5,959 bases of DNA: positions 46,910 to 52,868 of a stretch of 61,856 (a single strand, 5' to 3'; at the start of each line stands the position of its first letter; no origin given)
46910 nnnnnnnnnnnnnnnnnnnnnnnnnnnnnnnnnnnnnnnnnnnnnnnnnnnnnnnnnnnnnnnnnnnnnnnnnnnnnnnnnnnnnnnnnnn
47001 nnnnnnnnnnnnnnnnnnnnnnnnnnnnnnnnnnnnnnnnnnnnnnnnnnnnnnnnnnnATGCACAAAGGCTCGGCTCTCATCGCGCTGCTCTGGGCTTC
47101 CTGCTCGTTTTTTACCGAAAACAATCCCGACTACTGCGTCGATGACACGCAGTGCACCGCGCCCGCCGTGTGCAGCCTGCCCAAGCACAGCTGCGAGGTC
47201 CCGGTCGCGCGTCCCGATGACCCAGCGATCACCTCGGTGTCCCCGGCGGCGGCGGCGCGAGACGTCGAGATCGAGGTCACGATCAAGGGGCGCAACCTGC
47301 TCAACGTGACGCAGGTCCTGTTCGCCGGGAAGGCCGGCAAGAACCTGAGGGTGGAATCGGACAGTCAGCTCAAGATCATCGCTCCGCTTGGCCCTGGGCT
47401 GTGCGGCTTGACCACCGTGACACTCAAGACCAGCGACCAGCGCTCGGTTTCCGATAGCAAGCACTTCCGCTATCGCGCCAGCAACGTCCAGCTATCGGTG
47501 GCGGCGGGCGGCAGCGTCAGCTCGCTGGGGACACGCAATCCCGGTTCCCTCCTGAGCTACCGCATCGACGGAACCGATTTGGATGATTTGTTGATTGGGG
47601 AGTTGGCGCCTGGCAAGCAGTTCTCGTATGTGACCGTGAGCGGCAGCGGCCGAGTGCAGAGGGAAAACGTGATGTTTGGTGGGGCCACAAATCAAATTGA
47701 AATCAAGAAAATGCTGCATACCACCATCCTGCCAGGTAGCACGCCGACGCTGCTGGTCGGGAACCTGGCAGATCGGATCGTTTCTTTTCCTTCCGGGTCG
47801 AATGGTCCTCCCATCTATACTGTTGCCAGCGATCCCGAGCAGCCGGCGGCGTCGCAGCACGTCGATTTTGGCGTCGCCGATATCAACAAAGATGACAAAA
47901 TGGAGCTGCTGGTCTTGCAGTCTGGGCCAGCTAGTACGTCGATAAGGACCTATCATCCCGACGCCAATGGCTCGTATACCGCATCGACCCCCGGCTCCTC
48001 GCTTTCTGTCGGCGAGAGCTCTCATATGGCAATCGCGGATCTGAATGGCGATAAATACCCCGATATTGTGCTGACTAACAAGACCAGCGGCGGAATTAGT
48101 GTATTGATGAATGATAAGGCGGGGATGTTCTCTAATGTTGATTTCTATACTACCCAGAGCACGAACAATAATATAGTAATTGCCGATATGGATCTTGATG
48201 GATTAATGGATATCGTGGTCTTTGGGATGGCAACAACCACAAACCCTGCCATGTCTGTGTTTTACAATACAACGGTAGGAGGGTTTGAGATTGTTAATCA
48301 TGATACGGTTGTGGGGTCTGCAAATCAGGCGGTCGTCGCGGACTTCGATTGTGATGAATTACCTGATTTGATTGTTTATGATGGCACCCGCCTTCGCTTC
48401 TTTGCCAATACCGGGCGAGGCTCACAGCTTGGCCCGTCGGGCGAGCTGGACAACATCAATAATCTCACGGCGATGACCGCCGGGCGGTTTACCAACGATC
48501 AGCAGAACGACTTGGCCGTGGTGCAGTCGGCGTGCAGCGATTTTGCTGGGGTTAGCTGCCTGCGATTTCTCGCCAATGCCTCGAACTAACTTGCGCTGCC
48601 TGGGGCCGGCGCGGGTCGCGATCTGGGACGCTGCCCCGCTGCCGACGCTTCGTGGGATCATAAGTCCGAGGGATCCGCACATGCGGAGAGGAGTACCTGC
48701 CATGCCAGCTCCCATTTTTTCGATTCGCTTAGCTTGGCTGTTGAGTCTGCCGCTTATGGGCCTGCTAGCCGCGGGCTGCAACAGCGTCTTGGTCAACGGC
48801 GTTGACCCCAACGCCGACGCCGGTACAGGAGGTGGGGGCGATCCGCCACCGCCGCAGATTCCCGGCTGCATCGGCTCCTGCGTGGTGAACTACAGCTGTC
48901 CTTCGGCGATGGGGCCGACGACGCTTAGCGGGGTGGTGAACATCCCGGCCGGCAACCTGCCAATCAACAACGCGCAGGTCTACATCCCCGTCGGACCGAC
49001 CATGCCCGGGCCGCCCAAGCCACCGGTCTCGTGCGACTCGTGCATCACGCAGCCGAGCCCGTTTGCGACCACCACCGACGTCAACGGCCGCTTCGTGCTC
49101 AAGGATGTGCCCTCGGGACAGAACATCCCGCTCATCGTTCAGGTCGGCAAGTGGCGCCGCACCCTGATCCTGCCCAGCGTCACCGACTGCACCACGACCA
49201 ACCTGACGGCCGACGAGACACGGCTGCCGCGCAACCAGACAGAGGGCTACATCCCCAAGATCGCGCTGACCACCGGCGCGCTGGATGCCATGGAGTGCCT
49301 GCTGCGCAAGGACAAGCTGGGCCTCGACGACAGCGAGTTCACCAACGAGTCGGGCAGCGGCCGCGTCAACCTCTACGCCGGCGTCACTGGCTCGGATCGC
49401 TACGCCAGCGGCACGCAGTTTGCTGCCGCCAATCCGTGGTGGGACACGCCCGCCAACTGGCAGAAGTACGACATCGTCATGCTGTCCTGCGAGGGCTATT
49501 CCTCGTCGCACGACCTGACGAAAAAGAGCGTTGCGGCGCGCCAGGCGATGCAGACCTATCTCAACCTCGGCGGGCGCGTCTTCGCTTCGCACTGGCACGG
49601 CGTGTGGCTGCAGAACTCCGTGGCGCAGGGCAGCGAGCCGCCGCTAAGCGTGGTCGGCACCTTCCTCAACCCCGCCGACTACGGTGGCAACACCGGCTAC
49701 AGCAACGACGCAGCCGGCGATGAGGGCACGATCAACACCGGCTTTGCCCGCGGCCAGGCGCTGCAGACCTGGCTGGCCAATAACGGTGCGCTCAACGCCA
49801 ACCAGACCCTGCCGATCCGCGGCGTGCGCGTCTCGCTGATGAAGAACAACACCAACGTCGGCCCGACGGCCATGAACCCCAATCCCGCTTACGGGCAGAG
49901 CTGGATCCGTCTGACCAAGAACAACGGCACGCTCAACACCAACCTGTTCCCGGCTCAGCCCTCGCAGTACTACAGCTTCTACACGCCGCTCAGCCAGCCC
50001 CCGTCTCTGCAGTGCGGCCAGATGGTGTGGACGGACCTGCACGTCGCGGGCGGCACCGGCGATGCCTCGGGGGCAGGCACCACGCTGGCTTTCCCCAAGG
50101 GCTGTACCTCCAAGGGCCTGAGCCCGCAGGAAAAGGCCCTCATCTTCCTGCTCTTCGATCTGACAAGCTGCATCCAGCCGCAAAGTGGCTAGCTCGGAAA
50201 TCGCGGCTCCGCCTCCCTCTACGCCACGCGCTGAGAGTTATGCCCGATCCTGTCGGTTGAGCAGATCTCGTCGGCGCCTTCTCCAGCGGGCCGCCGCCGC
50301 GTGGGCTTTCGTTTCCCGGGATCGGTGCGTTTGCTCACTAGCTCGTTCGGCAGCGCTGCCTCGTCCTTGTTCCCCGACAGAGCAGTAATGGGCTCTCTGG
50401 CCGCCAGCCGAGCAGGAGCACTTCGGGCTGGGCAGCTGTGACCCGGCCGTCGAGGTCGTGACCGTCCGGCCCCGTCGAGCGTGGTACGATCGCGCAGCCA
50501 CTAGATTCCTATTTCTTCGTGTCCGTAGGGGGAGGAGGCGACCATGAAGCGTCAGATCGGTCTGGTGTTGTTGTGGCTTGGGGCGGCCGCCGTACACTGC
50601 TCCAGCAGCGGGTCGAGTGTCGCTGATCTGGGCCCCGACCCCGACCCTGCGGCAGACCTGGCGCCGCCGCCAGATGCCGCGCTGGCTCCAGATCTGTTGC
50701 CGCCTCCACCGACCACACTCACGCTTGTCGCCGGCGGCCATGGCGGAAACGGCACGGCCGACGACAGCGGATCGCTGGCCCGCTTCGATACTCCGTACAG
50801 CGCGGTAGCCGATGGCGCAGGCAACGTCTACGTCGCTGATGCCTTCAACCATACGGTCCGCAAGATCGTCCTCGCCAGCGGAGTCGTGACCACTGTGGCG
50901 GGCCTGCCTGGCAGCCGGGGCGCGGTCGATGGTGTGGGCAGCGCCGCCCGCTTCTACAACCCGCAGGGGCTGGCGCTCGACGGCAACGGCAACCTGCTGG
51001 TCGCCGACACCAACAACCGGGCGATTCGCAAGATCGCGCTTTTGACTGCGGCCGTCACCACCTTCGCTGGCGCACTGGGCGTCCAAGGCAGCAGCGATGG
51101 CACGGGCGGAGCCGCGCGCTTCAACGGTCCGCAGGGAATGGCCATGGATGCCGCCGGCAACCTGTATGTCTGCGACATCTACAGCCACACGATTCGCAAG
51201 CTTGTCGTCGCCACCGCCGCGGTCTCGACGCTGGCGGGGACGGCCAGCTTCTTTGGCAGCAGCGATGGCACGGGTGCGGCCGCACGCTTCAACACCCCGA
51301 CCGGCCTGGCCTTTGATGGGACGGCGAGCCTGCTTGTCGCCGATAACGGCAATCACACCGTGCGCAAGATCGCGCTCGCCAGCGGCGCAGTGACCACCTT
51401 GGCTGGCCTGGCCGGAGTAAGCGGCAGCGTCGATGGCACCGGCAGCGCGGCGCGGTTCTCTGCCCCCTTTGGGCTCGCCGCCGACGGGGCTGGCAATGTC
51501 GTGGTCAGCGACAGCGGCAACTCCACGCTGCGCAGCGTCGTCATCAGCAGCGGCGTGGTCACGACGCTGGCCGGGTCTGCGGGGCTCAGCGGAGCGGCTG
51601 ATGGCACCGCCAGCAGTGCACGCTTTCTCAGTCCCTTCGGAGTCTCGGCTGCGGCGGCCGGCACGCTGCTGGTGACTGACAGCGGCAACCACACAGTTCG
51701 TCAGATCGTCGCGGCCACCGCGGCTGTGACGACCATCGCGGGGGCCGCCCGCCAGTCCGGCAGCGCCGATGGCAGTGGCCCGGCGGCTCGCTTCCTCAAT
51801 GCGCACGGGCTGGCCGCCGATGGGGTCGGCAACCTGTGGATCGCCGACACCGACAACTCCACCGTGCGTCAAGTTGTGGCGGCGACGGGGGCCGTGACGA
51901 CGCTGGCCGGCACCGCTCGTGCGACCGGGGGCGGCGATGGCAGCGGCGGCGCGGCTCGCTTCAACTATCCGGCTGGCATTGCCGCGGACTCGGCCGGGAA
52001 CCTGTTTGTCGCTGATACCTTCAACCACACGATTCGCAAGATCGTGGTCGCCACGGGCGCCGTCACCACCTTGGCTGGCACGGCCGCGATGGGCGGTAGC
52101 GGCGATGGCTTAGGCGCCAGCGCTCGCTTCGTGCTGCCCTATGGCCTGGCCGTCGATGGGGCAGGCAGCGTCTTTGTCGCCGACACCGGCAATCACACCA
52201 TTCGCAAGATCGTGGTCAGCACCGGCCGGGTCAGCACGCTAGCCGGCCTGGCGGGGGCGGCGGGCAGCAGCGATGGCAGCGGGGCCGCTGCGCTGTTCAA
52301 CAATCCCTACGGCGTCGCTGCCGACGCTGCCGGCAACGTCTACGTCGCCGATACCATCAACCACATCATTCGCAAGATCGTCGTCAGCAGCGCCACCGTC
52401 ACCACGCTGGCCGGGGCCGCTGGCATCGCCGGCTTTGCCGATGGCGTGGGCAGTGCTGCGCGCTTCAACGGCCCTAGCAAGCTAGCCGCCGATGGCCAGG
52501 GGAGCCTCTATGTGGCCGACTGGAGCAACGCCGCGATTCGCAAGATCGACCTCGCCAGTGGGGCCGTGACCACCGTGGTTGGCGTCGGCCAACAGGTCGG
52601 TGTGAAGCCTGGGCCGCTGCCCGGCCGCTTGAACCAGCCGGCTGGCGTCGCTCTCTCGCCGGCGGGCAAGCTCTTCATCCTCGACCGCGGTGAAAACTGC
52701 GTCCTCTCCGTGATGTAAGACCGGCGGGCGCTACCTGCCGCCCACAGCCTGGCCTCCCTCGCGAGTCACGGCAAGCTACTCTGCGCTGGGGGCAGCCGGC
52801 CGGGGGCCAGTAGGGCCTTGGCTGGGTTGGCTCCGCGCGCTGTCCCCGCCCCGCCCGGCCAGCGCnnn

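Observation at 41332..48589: Best system candidate: a duplicated but rearranged envelope module of TM Ser/Thr kinase (HEAT solenoid), PEGA/two-TM partner and propeller lipoprotein (other copy at 8631-15678)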

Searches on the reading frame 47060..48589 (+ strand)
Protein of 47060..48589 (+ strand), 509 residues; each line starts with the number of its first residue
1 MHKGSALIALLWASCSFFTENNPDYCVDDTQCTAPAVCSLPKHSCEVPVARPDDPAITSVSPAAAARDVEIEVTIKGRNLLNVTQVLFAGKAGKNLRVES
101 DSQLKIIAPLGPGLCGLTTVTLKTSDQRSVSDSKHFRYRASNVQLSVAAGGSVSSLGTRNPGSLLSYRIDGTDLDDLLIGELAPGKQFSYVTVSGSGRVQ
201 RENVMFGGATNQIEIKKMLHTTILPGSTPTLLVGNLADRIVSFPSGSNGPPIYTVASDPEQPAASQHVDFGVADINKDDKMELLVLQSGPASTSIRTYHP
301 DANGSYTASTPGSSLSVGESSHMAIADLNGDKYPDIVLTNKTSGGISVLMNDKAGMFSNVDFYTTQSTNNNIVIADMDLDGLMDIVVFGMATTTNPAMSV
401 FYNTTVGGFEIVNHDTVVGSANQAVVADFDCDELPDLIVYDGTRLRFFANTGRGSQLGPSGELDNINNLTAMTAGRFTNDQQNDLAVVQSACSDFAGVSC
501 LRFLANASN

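Call 13: search_protein_families(library=pfam, proteins=[window:47060-48589:+], max_evalue=0.01)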
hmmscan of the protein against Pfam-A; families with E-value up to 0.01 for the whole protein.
window:47060-48589:+ (509 aa): 4 families
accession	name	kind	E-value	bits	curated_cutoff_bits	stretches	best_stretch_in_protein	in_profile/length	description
PF13517.12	FG-GAP_3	-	1.5e-19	70.7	26.9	3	327-387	1-61/61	FG-GAP-like repeat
PF01839.29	FG-GAP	-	3.9e-08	33.5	22.1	1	324-344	6-32/37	FG-GAP repeat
PF01833.30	TIG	-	1.6e-06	28.5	20.9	1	55-138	1-84/84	IPT/TIG domain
PF16743.10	PliI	-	0.0025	17.9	27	0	318-350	57-89/123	Periplasmic lysozyme inhibitor of I-type lysozyme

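Call 70: search_protein_families(library=ncbifam, proteins=[window:47060-48589:+], max_evalue=0.001)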
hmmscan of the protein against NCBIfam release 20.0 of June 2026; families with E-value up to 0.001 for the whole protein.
window:47060-48589:+ (509 aa): 3 families
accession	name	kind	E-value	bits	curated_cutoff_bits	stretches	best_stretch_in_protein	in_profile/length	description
NF047539.1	XAC2610_fam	domain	1.4e-06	28.6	35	0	325-345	3-23/89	XAC2610-related protein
NF058597.1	CoaZ_rpt_PGGG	domain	6.6e-06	26.1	30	1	54-109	2-57/88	choice-of-anchor Z repeating domain-containing protein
NF052323.1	T9SSA_dep_M6i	equivalog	0.0004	18.4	600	0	278-392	750-859/1043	T9SS-dependent M6-like inactivated metalloprotease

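Call 86: search_protein_families(library=padloc, proteins=[window:47060-48589:+], max_evalue=0.001)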
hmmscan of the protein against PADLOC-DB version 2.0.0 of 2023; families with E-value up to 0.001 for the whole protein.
window:47060-48589:+ (509 aa): 0 families

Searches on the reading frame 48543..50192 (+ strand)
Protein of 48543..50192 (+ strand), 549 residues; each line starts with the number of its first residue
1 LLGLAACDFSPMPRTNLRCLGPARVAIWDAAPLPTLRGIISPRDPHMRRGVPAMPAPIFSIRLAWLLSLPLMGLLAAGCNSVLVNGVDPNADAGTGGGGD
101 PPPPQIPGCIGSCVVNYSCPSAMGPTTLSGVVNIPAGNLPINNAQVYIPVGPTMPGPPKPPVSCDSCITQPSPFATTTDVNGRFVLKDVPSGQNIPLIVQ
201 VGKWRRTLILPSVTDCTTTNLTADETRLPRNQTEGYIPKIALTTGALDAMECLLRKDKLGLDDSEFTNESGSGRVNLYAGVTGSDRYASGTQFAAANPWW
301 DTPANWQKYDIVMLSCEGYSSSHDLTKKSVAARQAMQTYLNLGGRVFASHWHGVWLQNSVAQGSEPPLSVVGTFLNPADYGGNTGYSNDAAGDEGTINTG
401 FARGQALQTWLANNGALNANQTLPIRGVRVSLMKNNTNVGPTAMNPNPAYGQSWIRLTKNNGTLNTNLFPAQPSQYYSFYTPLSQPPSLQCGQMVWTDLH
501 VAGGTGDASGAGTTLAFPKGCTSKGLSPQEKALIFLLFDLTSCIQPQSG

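Call 17: search_protein_families(library=pfam, proteins=[window:48543-50192:+], max_evalue=0.001)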
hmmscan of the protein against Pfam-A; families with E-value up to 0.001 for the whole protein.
window:48543-50192:+ (549 aa): 0 families

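Call 49: search_protein_families(library=pfam, proteins=[window:48543-50192:+], max_evalue=0.01)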
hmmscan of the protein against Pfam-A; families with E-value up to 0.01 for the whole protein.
window:48543-50192:+ (549 aa): 0 families

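Call 70: search_protein_families(library=ncbifam, proteins=[window:48543-50192:+], max_evalue=0.001)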
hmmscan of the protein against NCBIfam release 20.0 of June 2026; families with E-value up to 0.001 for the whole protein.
window:48543-50192:+ (549 aa): 0 families

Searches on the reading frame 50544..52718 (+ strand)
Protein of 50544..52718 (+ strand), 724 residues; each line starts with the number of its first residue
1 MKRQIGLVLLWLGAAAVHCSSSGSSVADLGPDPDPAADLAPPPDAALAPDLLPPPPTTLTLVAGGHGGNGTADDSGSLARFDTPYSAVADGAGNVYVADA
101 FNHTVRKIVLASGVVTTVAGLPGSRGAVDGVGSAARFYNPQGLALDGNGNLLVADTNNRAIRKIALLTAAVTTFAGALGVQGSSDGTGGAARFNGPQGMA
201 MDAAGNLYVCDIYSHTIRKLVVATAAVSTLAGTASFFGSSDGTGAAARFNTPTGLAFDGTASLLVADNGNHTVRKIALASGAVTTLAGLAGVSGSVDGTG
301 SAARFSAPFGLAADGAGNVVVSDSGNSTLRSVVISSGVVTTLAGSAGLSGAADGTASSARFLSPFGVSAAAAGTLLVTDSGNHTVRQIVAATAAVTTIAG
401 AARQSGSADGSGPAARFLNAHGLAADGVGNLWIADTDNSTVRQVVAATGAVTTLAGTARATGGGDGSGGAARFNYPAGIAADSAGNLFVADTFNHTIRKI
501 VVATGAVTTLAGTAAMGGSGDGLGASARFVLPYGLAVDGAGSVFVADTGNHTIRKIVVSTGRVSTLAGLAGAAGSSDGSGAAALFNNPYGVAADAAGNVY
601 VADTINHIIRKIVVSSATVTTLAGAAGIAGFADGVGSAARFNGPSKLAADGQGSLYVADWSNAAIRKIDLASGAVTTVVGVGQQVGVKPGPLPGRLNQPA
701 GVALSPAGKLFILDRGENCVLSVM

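Call 17: search_protein_families(library=pfam, proteins=[window:50544-52718:+], max_evalue=0.001)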
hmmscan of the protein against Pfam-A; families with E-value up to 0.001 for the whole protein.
window:50544-52718:+ (724 aa): 5 families
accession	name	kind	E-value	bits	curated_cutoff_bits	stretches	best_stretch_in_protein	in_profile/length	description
PF01436.27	NHL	-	5.3e-66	216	20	4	473-499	1-27/28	NHL repeat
PF25021.1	TEN_NHL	-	1e-25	91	27.1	0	637-694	137-191/357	Teneurin NHL domain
PF06739.17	SBBP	-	1.2e-14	54.3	20.5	0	475-490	14-29/38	Beta-propeller repeat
PF08450.18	SGL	-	2.4e-10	40.9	26.3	0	358-562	36-215/246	SMP-30/Gluconolactonase/LRE-like region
PF07494.17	Reg_prop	-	0.00046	20.5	20.4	0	421-435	8-22/24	Two component regulator propeller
